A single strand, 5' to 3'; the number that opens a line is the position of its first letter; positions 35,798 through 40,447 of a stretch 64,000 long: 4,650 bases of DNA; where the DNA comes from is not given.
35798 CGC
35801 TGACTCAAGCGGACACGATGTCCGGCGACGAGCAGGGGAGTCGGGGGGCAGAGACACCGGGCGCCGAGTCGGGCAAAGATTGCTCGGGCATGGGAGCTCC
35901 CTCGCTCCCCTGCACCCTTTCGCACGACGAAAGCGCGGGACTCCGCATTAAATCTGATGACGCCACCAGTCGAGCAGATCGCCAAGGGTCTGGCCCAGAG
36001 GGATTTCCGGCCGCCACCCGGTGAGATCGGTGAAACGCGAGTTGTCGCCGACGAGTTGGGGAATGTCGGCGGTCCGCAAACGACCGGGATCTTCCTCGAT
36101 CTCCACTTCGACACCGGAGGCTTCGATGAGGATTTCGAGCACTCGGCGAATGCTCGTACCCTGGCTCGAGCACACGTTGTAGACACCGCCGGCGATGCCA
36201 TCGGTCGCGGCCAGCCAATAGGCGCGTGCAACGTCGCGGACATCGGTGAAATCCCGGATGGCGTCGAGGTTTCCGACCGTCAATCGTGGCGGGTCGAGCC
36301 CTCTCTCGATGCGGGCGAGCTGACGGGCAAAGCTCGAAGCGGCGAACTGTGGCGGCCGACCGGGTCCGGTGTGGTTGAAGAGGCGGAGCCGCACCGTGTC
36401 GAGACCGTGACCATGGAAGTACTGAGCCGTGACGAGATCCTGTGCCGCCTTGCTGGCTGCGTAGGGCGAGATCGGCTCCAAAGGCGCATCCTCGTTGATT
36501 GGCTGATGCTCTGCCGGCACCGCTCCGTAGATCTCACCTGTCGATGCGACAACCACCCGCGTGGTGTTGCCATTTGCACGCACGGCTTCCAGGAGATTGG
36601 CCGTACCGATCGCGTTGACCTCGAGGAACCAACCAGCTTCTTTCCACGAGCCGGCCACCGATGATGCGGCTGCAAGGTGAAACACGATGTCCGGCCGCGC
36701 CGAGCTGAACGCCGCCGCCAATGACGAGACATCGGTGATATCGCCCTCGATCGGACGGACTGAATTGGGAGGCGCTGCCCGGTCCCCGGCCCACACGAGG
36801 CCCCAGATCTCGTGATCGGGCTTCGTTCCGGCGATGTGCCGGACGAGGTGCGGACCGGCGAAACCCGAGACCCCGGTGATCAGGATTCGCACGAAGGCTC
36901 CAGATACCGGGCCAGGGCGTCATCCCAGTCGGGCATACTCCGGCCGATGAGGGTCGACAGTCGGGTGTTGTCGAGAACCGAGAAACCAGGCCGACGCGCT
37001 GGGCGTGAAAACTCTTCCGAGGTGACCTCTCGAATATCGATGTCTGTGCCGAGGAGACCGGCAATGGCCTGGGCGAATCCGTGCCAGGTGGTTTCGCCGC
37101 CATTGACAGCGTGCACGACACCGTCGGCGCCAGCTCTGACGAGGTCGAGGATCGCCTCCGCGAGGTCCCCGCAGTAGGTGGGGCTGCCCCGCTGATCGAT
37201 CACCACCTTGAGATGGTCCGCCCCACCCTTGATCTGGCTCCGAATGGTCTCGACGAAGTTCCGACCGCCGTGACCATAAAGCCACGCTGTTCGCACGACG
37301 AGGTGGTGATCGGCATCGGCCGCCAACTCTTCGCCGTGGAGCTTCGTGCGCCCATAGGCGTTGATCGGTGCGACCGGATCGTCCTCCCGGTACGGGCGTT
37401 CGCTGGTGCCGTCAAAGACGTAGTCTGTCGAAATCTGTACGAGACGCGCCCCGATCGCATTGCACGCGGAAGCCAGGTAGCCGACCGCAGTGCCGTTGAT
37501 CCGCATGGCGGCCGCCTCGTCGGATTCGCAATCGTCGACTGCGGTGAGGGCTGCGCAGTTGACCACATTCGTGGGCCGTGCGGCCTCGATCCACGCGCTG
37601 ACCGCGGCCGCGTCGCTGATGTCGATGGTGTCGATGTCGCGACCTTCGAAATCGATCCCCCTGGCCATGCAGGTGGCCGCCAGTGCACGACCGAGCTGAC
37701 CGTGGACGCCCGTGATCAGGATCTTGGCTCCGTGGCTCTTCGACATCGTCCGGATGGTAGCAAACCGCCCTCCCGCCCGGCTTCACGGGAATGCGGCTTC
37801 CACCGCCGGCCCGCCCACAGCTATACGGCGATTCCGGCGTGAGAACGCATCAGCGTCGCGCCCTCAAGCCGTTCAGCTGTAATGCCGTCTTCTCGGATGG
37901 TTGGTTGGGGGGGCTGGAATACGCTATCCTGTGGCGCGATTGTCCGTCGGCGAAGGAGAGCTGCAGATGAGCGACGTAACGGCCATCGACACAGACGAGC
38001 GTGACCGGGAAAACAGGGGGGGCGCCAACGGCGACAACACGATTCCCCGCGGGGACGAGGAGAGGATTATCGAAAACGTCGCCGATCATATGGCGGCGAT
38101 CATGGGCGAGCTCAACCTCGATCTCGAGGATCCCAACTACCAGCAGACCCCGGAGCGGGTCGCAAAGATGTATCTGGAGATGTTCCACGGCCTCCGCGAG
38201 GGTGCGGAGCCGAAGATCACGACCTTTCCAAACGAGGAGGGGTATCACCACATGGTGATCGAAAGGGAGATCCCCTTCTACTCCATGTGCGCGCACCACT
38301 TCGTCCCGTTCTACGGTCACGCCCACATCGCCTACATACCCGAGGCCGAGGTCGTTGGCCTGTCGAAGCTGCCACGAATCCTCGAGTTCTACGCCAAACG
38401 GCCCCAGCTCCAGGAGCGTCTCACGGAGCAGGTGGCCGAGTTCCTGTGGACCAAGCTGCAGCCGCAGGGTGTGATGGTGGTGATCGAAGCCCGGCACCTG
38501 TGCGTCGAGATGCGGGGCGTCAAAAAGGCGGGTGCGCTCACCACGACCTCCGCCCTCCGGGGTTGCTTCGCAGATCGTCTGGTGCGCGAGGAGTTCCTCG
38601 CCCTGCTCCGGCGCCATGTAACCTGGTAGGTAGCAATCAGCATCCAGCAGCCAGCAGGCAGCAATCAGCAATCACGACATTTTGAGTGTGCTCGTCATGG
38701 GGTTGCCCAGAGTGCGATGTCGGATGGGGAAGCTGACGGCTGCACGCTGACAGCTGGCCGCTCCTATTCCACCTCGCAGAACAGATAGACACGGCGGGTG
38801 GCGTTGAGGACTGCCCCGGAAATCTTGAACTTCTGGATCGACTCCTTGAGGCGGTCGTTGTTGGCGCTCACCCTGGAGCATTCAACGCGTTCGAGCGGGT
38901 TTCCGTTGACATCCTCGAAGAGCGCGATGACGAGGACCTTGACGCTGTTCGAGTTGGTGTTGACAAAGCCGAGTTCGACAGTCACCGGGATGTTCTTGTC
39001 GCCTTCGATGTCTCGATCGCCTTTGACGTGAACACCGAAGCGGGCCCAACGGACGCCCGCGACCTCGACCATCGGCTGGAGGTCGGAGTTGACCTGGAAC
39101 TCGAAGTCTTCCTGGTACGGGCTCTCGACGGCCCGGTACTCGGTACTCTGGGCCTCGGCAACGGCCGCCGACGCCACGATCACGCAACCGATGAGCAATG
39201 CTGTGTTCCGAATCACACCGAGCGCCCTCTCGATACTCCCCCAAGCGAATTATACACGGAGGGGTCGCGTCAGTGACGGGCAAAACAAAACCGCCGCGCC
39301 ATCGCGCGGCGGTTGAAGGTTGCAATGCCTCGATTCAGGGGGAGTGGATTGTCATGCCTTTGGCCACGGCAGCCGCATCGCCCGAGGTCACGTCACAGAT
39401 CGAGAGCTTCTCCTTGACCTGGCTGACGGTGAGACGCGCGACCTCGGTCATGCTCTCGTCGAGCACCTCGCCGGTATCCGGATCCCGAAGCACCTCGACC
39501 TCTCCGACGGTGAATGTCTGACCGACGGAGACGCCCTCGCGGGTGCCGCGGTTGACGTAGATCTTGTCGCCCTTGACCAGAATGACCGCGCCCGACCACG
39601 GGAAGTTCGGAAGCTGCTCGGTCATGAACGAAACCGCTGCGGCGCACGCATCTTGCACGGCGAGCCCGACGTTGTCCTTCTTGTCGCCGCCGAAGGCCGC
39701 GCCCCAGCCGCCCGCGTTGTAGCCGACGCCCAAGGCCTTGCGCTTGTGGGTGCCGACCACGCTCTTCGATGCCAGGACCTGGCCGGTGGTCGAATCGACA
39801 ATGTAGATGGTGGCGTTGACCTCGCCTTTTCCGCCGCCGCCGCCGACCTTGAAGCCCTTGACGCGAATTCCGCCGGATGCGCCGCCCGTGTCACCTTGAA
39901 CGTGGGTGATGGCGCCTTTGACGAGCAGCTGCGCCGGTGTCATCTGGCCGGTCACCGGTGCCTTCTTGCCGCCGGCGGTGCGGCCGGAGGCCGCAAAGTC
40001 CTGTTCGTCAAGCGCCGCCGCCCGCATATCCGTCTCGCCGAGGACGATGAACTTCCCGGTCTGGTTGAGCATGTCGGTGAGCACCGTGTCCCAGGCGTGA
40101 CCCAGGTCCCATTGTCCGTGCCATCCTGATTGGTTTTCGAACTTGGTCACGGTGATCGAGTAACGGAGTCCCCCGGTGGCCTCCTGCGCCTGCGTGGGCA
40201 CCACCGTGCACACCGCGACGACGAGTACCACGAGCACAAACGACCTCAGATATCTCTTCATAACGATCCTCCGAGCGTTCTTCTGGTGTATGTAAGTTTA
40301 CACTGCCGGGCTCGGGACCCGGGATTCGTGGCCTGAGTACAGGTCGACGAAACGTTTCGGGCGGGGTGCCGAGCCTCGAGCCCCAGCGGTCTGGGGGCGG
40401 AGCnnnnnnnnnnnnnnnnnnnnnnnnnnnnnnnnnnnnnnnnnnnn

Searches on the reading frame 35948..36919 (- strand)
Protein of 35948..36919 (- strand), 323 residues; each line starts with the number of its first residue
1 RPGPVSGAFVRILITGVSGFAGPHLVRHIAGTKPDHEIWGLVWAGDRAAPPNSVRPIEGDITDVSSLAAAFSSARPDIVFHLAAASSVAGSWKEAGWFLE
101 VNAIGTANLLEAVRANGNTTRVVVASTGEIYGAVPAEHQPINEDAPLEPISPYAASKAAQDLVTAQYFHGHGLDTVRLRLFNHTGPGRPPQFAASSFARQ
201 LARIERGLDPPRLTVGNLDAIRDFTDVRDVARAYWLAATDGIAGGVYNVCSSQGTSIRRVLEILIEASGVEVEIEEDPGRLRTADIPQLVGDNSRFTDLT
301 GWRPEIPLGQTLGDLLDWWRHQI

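Call 24: search_protein_families(library=pfam, proteins=[window:35948-36919:-], max_evalue=0.001)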
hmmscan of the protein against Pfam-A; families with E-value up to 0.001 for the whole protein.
window:35948-36919:- (323 aa): 7 families
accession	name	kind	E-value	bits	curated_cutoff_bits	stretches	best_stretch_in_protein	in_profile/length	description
PF16363.11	GDP_Man_Dehyd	-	4.3e-64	217.5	27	1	13-311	1-328/332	GDP-mannose 4,6 dehydratase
PF01370.27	Epimerase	-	2.2e-56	191.4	20.9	1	12-250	1-240/240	NAD dependent epimerase/dehydratase family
PF01073.25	3Beta_HSD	-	5.6e-12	45.7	22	1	13-238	1-229/280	3-beta hydroxysteroid dehydrogenase/isomerase family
PF04321.23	RmlD_sub_bind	-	1.5e-11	44.4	27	1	11-166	2-138/287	RmlD substrate binding domain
PF13460.12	NAD_binding_10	-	2.7e-09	37.6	27.2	1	16-164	1-132/184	NAD(P)H-binding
PF02719.21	Polysacc_synt_2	-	8.4e-08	32.2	20.2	1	55-127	57-128/293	Polysaccharide biosynthesis protein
PF07993.18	NAD_binding_4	-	1.2e-05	25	20.1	0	54-167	63-191/258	Male sterility protein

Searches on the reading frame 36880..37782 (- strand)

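Call 24: search_protein_families(library=pfam, proteins=[window:36880-37782:-], max_evalue=0.001)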
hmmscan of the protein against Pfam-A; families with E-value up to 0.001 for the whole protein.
window:36880-37782:- (300 aa): 5 families
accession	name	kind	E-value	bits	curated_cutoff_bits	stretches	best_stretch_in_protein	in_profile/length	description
PF04321.23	RmlD_sub_bind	-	4.5e-90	302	27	1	20-295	2-283/287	RmlD substrate binding domain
PF01370.27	Epimerase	-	2.6e-25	89.7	20.9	1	21-221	1-231/240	NAD dependent epimerase/dehydratase family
PF16363.11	GDP_Man_Dehyd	-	5e-17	62.8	27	1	52-251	58-273/332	GDP-mannose 4,6 dehydratase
PF02719.21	Polysacc_synt_2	-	5.5e-07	29.5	20.2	1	54-159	62-154/293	Polysaccharide biosynthesis protein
PF01073.25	3Beta_HSD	-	0.00031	20.3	22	1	51-212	50-226/280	3-beta hydroxysteroid dehydrogenase/isomerase family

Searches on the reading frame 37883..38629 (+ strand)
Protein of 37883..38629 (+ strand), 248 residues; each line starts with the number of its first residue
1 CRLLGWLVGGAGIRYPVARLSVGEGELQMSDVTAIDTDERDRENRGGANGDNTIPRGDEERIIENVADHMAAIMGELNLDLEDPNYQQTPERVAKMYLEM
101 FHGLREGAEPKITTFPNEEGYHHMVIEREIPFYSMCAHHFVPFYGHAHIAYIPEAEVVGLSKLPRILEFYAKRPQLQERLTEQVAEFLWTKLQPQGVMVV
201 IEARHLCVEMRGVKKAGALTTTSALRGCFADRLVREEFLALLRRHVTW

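Call 24: search_protein_families(library=pfam, proteins=[window:37883-38629:+], max_evalue=0.001)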
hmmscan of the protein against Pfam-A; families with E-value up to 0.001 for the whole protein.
window:37883-38629:+ (248 aa): 2 families
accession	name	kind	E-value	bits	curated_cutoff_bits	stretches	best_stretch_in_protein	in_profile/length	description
PF01227.27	GTP_cyclohydroI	-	1.4e-64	217.3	27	1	68-242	3-178/179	GTP cyclohydrolase I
PF14489.11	QueF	-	0.00031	21.3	27.3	1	142-199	1-58/81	QueF-like protein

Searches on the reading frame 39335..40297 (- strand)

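Call 24: search_protein_families(library=pfam, proteins=[window:39335-40297:-], max_evalue=0.001)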
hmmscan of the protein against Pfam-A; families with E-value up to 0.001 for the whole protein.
window:39335-40297:- (320 aa): 2 families
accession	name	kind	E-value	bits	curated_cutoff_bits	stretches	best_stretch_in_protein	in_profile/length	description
PF03783.19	CsgG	-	2.8e-21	76.2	20.8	1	45-235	9-207/210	Curli production assembly/transport component CsgG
PF16538.11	FlgT_C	-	3.2e-06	27.9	27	1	243-308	1-65/77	Flagellar assembly protein T, C-terminal domain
